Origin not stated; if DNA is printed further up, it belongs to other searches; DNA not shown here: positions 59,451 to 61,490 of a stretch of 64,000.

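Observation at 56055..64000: Divergent locus: an SSS-kdgK-eda operon facing an operon of unknown secreted proteins; candidate undescribed polysaccharide or uronate module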

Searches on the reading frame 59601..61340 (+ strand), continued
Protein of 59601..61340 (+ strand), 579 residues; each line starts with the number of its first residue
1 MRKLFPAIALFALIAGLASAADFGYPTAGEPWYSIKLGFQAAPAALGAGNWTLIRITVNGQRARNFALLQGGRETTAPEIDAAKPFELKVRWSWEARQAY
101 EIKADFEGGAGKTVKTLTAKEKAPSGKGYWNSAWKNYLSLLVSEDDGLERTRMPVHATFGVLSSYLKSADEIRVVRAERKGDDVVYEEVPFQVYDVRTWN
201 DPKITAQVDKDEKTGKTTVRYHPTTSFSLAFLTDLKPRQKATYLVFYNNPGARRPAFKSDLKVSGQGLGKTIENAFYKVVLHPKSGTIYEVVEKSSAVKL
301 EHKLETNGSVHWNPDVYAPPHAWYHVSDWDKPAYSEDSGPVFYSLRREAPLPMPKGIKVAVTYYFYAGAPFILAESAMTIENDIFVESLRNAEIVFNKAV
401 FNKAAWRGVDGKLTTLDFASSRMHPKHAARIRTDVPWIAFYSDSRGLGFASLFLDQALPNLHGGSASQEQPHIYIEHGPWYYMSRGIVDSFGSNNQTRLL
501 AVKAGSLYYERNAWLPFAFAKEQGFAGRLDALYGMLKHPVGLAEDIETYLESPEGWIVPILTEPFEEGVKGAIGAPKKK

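Call 48: find_encoding_contigs(protein=P0119, flank=10000, max_places=1)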
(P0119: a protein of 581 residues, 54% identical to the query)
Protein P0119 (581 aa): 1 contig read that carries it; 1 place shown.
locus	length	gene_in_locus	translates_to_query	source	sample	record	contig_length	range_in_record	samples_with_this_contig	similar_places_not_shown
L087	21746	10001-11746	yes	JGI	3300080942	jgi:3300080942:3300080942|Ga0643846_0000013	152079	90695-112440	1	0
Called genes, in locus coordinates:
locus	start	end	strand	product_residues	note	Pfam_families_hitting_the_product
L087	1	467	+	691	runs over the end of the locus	PF00930:DPPIV_N (faint), PF25174:Beta-prop_THOC3 (faint), PF26550:Tricorn_2nd, PF07676:PD40 (faint), PF26549:Tricorn_N, PF02129:Peptidase_S15 (faint), PF20434:BD-FAE, PF00326:Peptidase_S9, +1 more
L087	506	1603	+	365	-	PF00724:Oxidored_FMN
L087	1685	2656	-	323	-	PF02423:OCD_Mu_crystall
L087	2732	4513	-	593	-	PF00474:SSF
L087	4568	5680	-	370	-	-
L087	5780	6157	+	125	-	-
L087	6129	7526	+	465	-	PF07228:SpoIIE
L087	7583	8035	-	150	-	PF04536:TPM_phosphatase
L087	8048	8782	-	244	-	PF04536:TPM_phosphatase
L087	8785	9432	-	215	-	PF04011:LemA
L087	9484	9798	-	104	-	-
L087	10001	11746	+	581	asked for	-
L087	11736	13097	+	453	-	PF00557:Peptidase_M24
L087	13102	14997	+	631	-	-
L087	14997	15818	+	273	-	PF02585:PIG-L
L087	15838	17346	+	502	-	PF00370:FGGY_N, PF02782:FGGY_C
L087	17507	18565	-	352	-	PF01208:URO-D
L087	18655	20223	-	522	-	PF03951:Gln-synt_N, PF00120:Gln-synt_C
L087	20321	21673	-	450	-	PF07075:NamZ_N, PF20732:NamZ_C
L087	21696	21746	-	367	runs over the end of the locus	PF07786:HGSNAT_cat, PF16401:DUF5009 (weak)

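Call 49: search_protein_families(library=pfam, proteins=[L058:11656-12732:-, L058:12739-13650:-, L058:13650-14567:-, L058:14686-16188:-, L058:8112-8891:-, L058:6105-7631:+, L079:7309-9978:+, L079:5547-7220:+, L079:3828-5483:-, L079:2-2914:-], max_evalue=0.001)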
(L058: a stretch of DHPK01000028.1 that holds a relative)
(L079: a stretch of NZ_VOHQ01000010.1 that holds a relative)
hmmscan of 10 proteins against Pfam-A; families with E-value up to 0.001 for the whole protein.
L058:11656-12732:- (359 aa): 3 families
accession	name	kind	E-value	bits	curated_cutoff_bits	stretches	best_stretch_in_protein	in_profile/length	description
PF08240.17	ADH_N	-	1.2e-18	67.7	23.5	1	26-151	2-103/104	Alcohol dehydrogenase GroES-like domain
PF00107.32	ADH_zinc_N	-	5.6e-11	42.9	31.8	1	193-318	1-128/129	Zinc-binding dehydrogenase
PF16912.11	Glu_dehyd_C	-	1.2e-06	28.6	34.9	1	161-336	6-193/211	Glucose dehydrogenase C-terminus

L058:12739-13650:- (304 aa): 2 families
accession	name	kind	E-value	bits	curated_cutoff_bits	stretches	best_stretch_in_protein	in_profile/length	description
PF00528.27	BPD_transp_1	-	1.5e-28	100.3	26.4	1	117-300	1-183/184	Binding-protein-dependent transport system inner membrane component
PF12911.12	OppC_N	-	9.6e-17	61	23.9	1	19-70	2-53/53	N-terminal TM domain of oligopeptide transport permease C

L058:13650-14567:- (306 aa): 2 families
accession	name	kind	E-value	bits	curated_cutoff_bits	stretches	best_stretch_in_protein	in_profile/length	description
PF00528.27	BPD_transp_1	-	4.2e-46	157.4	26.4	1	111-302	1-183/184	Binding-protein-dependent transport system inner membrane component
PF19300.4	BPD_transp_1_N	-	9.9e-10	39.1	23.8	1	1-97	2-111/114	Binding-prot-dependent transport system membrane comp, N-term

L058:14686-16188:- (501 aa): 1 family
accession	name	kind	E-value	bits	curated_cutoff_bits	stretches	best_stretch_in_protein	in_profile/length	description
PF00496.27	SBP_bac_5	-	6.8e-94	315.4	32.4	1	69-424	2-366/368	Bacterial extracellular solute-binding proteins, family 5 Middle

L058:8112-8891:- (260 aa): 2 families
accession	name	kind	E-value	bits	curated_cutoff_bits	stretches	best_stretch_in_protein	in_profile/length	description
PF06738.18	ThrE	-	1.4e-56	192.1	26.3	1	19-258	1-240/241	Putative threonine/serine exporter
PF12821.13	ThrE_2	-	0.00013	22.7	27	1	132-255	4-126/129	Threonine/Serine exporter, ThrE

L058:6105-7631:+ (509 aa): 4 families
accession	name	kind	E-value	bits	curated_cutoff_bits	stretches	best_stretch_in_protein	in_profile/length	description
PF00535.33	Glycos_transf_2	-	3.8e-21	76.2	23.3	1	24-194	2-164/168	Glycosyl transferase family 2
PF13489.12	Methyltransf_23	-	1.2e-10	41.8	27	1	290-447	13-163/164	Methyltransferase domain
PF13641.12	Glyco_tranf_2_3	-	1.1e-07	32.5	27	1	22-132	3-111/230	Glycosyltransferase like family 2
PF08241.18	Methyltransf_11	-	0.00087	20.3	21.2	0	304-382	1-84/95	Methyltransferase domain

L079:7309-9978:+ (890 aa): 0 families

L079:5547-7220:+ (558 aa): 1 family
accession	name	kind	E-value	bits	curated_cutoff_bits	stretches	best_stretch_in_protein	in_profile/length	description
PF00496.27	SBP_bac_5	-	2.6e-70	237.8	32.4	1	88-476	2-365/368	Bacterial extracellular solute-binding proteins, family 5 Middle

L079:3828-5483:- (552 aa): 2 families
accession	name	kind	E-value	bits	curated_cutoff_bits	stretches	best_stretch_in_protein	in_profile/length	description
PF01433.26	Peptidase_M1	-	1.9e-15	57.5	27.7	1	338-477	69-218/218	Peptidase family M1 domain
PF17900.6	Peptidase_M1_N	-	1e-05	26.1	25.8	1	53-230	3-184/186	Peptidase M1 N-terminal domain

L079:2-2914:- (971 aa): 4 families
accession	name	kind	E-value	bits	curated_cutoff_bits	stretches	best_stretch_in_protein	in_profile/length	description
PF07733.18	DNA_pol3_alpha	-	7.5e-90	301.5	23.9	1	340-622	1-260/260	Bacterial DNA polymerase III alpha NTPase domain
PF17657.6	DNA_pol3_finger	-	4.2e-62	208.8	22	1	625-788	1-166/166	Bacterial DNA polymerase III alpha subunit finger domain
PF02811.25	PHP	-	4.6e-50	170.6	26.4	1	16-200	1-164/164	PHP domain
PF14579.12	HHH_6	-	3.2e-29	101.4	25.6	1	860-949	1-89/90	Helix-hairpin-helix motif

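Call 51: search_solved_structures(query=L001:10777-11604:+, max_evalue=0.01, show_alignments=1)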
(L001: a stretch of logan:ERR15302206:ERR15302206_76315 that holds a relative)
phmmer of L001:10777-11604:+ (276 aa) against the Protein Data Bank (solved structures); distinct sequences matched with E-value up to 0.01: 0.

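Call 56: find_encoding_contigs(protein=P0249, flank=10000, max_places=2)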
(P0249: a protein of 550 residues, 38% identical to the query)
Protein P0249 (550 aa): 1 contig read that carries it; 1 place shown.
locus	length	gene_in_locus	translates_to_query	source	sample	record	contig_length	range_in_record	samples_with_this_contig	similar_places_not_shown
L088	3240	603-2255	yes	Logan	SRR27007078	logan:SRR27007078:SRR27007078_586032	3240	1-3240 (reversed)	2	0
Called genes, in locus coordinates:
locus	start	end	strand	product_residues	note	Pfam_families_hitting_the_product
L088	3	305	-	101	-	?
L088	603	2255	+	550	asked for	-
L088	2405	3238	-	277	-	?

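Call 57: find_encoding_contigs(protein=P0242, flank=10000, max_places=2)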
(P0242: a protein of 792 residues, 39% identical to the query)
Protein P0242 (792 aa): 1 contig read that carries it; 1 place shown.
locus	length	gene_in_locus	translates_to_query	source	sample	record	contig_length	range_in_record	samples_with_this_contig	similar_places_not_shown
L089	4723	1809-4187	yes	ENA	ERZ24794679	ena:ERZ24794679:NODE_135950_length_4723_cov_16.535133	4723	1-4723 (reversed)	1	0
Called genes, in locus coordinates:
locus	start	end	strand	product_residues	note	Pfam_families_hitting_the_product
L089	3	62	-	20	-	?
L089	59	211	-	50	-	-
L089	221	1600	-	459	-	-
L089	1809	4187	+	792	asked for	-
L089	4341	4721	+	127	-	?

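Call 61: search_protein_families(library=pfam, alignment_id=A4, max_evalue=0.00001)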
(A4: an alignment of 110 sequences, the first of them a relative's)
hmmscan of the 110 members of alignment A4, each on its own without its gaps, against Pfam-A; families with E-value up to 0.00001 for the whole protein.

A. member 1, L058:7639-8109:- (157 aa): 2 families
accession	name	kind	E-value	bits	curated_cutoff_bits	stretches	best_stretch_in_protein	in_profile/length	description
PF12821.13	ThrE_2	-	1.3e-31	109.9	27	1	18-142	3-128/129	Threonine/Serine exporter, ThrE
PF06738.18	ThrE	-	2e-07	31.2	26.3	1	12-143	107-240/241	Putative threonine/serine exporter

B. families by the number of members that match (of 110 scanned): 99 families (the first 25 are shown)
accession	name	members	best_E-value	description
PF16126.11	DUF4838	12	1.7e-109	Domain of unknown function (DUF4838)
PF06452.16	CBM9_1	6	2.6e-13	Carbohydrate family 9 binding domain-like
PF00884.28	Sulfatase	5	3.1e-53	Sulfatase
PF16347.10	SGSH_C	5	1.6e-43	N-sulphoglucosamine sulphohydrolase, C-terminal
PF01663.27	Phosphodiest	5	3.2e-09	Type I phosphodiesterase / nucleotide pyrophosphatase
PF16011.10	CBM9_2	5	3.8e-08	Carbohydrate-binding family 9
PF00496.27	SBP_bac_5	4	6e-73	Bacterial extracellular solute-binding proteins, family 5 Middle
PF01433.26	Peptidase_M1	4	2.5e-17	Peptidase family M1 domain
PF00528.27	BPD_transp_1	3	4.2e-46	Binding-protein-dependent transport system inner membrane component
PF07690.21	MFS_1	3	3.9e-31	Major Facilitator Superfamily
PF00754.31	F5_F8_type_C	3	9.5e-12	F5/8 type C domain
PF03648.19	Glyco_hydro_67N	3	4.5e-10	Glycosyl hydrolase family 67 N-terminus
PF05977.19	MFS_3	3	6.2e-08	Transmembrane secretion effector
PF17900.6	Peptidase_M1_N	3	1.8e-06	Peptidase M1 N-terminal domain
PF00342.24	PGI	2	3.3e-240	Phosphoglucose isomerase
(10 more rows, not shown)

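Call 64: find_encoding_contigs(protein=P0040, flank=10000, max_places=2)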
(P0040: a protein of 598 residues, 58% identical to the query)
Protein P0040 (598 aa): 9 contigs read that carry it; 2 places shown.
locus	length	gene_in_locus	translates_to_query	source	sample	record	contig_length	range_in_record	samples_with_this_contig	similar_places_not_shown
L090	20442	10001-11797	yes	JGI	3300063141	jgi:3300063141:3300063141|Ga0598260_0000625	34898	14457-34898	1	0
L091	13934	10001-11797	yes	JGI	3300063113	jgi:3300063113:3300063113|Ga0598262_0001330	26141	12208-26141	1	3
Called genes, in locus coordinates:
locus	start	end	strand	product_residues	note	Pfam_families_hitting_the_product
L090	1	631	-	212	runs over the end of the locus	PF01081:Aldolase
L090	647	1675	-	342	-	PF00294:PfkB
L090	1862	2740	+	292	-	PF02588:YitT_membrane, PF10035:DUF2179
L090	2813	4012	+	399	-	PF16153:DUF4861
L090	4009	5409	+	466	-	-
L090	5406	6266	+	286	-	PF02585:PIG-L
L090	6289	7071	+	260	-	PF01182:Glucosamine_iso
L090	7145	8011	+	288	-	PF00582:Usp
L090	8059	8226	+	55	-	-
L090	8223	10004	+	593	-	PF00474:SSF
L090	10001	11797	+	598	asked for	-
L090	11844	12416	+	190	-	PF11412:DsbD_N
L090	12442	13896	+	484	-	PF12390:Se-cys_synth_N, PF03841:SelA, PF01053:Cys_Met_Meta_PP (faint)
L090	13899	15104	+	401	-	PF00586:AIRS, PF02769:AIRS_C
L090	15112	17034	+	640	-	PF00009:GTP_EFTU, PF01926:MMR_HSR1 (weak), PF03144:GTP_EFTU_D2, PF25461:Beta-barrel_SelB, PF09107:WHD_3rd_SelB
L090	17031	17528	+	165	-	PF05991:NYN_YacP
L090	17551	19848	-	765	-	PF00069:Pkinase, PF01636:APH (faint), PF07714:PK_Tyr_Ser-Thr, PF03109:ABC1 (weak), PF13424:TPR_12 (faint), PF13432:TPR_16 (faint), PF00515:TPR_1 (faint), PF07719:TPR_2 (faint), +6 more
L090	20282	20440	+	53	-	?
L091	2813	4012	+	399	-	PF16153:DUF4861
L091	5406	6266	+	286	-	PF02585:PIG-L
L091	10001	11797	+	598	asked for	-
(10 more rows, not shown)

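Call 78: search_solved_structures(query=A2, max_evalue=10, show_alignments=2)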
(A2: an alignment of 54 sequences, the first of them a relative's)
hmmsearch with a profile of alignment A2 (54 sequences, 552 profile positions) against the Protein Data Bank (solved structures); distinct sequences matched with E-value up to 10: 6.
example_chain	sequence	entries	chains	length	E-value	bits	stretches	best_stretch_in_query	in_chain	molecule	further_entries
1hty_A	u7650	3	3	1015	0.076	14.8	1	195-267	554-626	ALPHA-MANNOSIDASE II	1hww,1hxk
6rpc_A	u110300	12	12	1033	0.078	14.8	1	195-267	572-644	Alpha-mannosidase 2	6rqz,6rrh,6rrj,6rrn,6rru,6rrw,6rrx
1qwu_A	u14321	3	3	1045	0.079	14.8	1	195-267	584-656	Alpha-mannosidase II | Alpha-mannosidase 2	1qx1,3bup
1ps3_A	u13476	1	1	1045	0.079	14.8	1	195-267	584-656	Alpha-mannosidase II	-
3bud_A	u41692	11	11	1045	0.079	14.8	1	195-267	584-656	Alpha-mannosidase 2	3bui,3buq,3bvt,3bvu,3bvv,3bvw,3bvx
1qwn_A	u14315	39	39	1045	0.079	14.8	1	195-267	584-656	Alpha-mannosidase II | putative golgi alpha-mannosidase II | Alpha-mannosidase 2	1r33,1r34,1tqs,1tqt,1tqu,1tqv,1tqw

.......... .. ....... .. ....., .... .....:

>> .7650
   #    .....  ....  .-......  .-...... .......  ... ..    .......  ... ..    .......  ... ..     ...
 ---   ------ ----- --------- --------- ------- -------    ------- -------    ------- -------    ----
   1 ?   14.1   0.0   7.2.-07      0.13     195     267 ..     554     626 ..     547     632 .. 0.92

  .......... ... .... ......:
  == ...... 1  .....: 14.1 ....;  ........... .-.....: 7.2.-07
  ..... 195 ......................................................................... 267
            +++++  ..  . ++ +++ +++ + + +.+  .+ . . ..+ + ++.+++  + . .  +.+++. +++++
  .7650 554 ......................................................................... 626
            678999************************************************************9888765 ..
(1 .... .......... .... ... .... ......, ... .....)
